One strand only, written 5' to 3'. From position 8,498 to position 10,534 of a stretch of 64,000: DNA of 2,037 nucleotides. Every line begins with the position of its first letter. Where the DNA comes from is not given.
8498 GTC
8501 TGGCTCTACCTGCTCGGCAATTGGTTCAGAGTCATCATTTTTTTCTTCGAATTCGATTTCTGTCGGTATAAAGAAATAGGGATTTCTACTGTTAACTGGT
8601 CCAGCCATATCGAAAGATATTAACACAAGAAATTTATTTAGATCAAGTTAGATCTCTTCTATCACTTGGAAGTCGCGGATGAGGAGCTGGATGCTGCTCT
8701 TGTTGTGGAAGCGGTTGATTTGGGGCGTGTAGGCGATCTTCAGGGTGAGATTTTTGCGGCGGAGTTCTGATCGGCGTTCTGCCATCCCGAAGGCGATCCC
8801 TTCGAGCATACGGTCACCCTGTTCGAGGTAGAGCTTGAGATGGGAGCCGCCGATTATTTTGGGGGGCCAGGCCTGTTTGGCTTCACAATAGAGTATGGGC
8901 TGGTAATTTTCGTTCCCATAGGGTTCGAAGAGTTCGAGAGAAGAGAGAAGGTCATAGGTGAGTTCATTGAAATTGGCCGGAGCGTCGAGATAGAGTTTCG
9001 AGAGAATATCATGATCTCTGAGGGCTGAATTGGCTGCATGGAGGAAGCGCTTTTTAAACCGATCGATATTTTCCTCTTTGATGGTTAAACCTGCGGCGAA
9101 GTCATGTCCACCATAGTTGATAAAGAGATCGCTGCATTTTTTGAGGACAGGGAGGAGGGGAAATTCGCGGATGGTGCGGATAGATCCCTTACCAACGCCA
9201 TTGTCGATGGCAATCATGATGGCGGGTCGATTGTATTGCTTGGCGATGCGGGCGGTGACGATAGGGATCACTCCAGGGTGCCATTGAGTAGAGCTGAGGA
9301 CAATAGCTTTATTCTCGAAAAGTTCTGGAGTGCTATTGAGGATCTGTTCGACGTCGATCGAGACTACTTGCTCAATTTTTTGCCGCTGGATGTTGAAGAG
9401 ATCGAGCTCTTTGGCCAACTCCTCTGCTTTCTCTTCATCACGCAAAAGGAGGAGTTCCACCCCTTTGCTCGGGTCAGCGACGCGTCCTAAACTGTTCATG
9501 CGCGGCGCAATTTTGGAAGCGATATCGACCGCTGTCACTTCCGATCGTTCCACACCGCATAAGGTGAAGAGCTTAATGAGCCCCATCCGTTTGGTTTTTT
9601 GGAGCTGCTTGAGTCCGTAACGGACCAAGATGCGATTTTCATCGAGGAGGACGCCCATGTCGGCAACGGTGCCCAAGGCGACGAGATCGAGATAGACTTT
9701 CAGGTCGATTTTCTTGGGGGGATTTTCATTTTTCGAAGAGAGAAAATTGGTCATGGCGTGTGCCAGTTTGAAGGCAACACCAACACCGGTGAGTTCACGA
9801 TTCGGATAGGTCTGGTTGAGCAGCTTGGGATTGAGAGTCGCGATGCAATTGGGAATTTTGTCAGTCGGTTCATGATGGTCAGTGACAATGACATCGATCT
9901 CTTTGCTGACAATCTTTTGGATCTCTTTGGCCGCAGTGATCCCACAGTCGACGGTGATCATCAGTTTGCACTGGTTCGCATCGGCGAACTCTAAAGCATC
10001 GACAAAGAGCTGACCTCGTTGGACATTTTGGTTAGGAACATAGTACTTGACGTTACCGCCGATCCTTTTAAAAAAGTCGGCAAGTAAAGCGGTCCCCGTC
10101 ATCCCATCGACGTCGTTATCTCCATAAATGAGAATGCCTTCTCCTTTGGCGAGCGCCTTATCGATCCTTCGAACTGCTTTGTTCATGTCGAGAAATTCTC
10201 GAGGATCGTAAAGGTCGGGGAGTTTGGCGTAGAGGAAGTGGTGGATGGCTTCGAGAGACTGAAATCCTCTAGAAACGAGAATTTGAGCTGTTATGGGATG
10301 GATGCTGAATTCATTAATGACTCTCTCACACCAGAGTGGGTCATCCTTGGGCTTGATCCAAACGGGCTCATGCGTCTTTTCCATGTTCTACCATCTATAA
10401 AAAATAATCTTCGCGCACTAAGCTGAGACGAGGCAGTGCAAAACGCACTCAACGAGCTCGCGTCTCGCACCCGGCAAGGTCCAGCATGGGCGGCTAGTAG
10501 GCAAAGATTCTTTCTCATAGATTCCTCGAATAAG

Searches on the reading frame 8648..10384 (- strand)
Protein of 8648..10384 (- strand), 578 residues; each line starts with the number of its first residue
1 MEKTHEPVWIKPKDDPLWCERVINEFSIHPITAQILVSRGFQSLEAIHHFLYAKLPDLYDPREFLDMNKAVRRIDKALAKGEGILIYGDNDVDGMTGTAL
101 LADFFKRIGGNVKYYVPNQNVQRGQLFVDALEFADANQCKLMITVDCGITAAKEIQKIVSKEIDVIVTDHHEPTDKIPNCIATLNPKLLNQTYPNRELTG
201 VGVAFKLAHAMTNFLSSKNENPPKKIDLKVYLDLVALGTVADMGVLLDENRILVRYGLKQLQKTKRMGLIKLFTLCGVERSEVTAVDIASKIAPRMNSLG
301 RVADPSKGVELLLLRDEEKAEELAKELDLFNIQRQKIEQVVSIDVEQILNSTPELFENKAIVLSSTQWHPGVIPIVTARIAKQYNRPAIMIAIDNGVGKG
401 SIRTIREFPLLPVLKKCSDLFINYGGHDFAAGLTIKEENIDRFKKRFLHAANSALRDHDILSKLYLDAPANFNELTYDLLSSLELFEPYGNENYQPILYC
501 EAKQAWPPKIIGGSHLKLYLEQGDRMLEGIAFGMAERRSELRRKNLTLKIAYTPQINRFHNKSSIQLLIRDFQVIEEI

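Call 66: search_protein_families(library=ncbifam, proteins=[window:8648-10384:-], max_evalue=0.00001)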
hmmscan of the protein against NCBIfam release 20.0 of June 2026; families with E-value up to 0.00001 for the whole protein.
window:8648-10384:- (578 aa): 5 families
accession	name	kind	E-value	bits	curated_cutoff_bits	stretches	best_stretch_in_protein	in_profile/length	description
TIGR00644.1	recJ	equivalog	3.1e-163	543.9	396.9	1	29-572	2-546/546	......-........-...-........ exonuclease RecJ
NF008290.0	PRK11070.1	equivalog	1.3e-89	301.3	900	1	27-572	21-574/577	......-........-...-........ exonuclease RecJ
NF053576.1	RecJ_archaeal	equivalog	3.2e-20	72.4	360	1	73-244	3-148/452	RecJ family nuclease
NF040701.1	RecJ_Meth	equivalog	1.1e-10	40.9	550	1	80-213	6-132/449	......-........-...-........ exonuclease RecJ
NF053575.1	GAN_nuclease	exception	1.2e-09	37.4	850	1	76-213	19-150/467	GINS-associated RecJ family nuclease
